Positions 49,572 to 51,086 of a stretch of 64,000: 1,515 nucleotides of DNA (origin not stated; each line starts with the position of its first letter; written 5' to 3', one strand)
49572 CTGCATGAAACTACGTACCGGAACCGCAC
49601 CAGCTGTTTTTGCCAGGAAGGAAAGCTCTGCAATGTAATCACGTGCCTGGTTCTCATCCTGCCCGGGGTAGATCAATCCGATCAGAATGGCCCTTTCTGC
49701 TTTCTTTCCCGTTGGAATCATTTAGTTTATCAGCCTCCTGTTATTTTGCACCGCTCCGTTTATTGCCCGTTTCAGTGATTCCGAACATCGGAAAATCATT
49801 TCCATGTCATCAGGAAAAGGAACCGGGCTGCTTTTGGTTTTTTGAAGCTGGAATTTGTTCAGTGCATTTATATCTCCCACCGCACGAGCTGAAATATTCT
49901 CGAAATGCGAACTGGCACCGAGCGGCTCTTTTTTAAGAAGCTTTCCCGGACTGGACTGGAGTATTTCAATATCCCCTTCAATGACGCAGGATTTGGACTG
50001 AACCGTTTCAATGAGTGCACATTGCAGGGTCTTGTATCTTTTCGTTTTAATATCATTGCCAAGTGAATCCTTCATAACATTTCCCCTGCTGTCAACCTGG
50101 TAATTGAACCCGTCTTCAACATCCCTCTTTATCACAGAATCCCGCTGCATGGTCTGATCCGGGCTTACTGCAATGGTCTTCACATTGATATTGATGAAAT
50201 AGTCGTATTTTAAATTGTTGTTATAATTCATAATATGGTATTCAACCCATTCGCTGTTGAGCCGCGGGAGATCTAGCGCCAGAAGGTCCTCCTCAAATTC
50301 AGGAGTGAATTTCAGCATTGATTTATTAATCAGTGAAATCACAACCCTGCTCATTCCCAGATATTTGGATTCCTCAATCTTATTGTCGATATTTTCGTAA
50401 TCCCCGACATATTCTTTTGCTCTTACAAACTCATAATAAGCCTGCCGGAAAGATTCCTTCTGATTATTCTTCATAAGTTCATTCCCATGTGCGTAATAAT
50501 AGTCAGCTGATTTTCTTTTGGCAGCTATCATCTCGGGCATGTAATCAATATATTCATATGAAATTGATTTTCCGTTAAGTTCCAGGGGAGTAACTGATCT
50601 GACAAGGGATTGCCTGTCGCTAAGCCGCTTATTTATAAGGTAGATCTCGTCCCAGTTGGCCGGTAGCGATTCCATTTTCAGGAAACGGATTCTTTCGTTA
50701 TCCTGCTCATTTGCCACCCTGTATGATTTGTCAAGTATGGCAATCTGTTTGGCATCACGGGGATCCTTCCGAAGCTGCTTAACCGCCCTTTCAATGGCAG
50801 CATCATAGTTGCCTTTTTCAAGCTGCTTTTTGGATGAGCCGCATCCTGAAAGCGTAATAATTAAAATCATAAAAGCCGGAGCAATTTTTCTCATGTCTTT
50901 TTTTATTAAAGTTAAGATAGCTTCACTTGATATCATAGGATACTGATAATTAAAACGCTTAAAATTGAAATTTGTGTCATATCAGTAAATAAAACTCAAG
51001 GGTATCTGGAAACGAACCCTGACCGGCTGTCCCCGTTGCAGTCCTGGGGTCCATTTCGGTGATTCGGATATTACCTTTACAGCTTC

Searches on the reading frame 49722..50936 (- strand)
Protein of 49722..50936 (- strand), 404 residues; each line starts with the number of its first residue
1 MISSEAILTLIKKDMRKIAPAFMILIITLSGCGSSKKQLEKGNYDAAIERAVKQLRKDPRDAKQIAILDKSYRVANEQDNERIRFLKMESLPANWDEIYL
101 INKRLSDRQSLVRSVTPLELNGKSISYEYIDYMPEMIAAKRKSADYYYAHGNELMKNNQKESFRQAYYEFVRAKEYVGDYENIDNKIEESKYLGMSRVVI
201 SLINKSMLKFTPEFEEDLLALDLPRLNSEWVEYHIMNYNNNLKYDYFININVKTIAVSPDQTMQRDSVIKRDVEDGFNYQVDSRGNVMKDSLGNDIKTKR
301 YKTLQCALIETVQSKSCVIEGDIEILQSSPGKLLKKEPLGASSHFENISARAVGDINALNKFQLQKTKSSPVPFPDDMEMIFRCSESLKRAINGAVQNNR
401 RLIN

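Call 10: find_encoding_contigs(protein=window:49722-50936:-, flank=10000, max_places=2)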
Protein window:49722-50936:- (404 aa): 16 contigs read that carry it; 2 places shown.
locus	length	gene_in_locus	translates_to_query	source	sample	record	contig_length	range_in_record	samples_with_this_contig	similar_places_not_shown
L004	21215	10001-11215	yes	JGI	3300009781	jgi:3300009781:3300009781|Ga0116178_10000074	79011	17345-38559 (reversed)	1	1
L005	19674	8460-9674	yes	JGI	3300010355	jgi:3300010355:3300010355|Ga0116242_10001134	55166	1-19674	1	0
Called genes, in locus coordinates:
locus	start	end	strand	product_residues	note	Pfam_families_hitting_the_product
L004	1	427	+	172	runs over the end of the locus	PF00881:Nitroreductase, PF14512:TM1586_NiRdase (weak), PF00881:Nitroreductase, PF14512:TM1586_NiRdase (weak)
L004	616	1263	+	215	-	-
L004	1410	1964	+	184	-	-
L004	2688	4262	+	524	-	PF12708:Pect-lyase_RHGA_epim (weak), PF00295:Glyco_hydro_28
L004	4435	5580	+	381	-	PF04055:Radical_SAM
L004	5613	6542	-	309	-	PF02129:Peptidase_S15 (weak), PF01738:DLH, PF00326:Peptidase_S9 (faint)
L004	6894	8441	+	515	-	PF04015:DUF362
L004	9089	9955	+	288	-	PF28545:1TM_TonB_rel, PF03544:TonB_C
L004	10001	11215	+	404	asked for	-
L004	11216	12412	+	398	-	PF13167:GTP-bdg_N, PF16360:GTP-bdg_M, PF00025:Arf (weak), PF00503:G-alpha (faint), PF00009:GTP_EFTU (faint), PF02421:FeoB_N (weak), PF01926:MMR_HSR1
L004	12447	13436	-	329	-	PF01118:Semialdhyde_dh, PF02774:Semialdhyde_dhC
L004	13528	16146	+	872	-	PF13205:Big_5 (faint), PF00932:LTD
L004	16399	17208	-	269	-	PF01048:PNP_UDP_1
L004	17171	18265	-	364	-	PF02606:LpxK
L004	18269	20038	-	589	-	PF25145:NfeD1b_N (faint), PF01343:Peptidase_S49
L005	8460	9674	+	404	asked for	-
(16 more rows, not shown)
